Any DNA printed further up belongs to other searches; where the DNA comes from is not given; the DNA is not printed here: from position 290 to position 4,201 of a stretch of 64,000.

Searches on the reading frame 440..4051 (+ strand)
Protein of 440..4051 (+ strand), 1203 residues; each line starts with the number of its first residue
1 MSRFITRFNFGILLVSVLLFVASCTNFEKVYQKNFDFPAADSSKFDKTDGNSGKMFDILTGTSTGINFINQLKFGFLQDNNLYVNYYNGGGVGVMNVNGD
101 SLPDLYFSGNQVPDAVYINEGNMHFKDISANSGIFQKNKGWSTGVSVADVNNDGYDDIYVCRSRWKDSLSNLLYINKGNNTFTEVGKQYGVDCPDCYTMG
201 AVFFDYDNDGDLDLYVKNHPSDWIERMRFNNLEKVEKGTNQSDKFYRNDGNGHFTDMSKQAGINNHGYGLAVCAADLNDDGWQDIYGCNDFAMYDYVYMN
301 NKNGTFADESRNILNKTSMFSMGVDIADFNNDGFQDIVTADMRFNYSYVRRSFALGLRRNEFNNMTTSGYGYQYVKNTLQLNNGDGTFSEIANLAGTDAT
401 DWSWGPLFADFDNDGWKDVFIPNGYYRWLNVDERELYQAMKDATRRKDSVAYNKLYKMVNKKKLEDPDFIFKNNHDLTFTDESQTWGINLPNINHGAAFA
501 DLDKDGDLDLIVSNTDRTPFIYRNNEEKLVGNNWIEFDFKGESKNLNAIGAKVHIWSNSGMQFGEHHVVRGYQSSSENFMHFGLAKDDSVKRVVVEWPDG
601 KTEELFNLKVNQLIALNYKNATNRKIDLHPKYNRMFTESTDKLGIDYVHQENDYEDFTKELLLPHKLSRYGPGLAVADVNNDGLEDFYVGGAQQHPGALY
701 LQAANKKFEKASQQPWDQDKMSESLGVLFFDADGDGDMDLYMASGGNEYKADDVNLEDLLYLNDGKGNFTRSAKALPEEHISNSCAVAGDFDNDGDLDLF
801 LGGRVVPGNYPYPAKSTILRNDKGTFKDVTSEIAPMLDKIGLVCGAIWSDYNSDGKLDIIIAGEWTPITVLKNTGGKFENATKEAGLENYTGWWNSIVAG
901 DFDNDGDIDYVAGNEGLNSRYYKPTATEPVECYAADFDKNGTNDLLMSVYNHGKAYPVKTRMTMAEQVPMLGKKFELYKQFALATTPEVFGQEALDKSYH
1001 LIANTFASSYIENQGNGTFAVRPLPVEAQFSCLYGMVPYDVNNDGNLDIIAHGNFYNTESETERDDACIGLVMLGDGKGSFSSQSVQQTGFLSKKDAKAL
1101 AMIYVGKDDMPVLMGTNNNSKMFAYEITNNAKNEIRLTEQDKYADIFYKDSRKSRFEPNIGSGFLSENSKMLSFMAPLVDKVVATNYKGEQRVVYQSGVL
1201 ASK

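Call 11: search_protein_families(library=pfam, proteins=[window:440-4051:+], max_evalue=0.00001)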
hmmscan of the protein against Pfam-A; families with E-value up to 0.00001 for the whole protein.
window:440-4051:+ (1203 aa): 3 families
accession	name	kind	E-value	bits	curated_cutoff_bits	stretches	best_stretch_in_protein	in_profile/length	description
PF13517.12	FG-GAP_3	-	1.2e-87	288.8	26.9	8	850-911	1-60/61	FG-GAP-like repeat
PF01839.29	FG-GAP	-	1.3e-22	79.7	22.1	0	144-160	4-20/37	FG-GAP repeat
PF07593.17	UnbV_ASPIC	-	3.2e-20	72.2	23.4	1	548-613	1-66/68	ASPIC and UnbV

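Call 52: find_encoding_contigs(protein=window:440-4051:+, flank=10000, max_places=3)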
Protein window:440-4051:+ (1203 aa): 3 contigs read that carry it; 2 places shown.
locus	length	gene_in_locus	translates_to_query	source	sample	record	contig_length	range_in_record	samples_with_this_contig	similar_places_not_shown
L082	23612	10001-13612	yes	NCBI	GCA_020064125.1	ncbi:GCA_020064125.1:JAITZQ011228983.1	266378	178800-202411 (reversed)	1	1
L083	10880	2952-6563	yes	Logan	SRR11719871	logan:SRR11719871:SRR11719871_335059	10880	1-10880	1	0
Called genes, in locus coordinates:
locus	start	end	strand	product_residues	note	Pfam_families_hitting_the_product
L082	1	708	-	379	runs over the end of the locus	PF13177:DNA_pol3_delta2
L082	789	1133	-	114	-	PF00453:Ribosomal_L20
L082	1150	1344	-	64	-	PF01632:Ribosomal_L35p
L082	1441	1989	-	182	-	PF05198:IF3_N, PF00707:IF3_C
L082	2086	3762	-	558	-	PF18962:Por_Secre_tail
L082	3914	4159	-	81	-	-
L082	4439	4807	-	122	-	-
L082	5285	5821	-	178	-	-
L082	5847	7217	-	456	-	PF01569:PAP2, PF22778:VCPO_2nd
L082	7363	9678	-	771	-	PF01839:FG-GAP (faint), PF13517:FG-GAP_3, PF07593:UnbV_ASPIC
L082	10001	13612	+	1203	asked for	PF01839:FG-GAP (faint), PF13517:FG-GAP_3, PF07593:UnbV_ASPIC, PF13517:FG-GAP_3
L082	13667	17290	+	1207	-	PF01839:FG-GAP (faint), PF13517:FG-GAP_3, PF07593:UnbV_ASPIC, PF13517:FG-GAP_3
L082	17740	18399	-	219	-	-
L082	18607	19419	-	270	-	-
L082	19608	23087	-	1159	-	PF17757:UvrB_inter, PF02559:CarD_TRCF_RID, PF00270:DEAD, PF04851:ResIII, PF00271:Helicase_C, PF03461:TRCF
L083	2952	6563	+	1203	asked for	PF01839:FG-GAP (faint), PF13517:FG-GAP_3, PF07593:UnbV_ASPIC, PF13517:FG-GAP_3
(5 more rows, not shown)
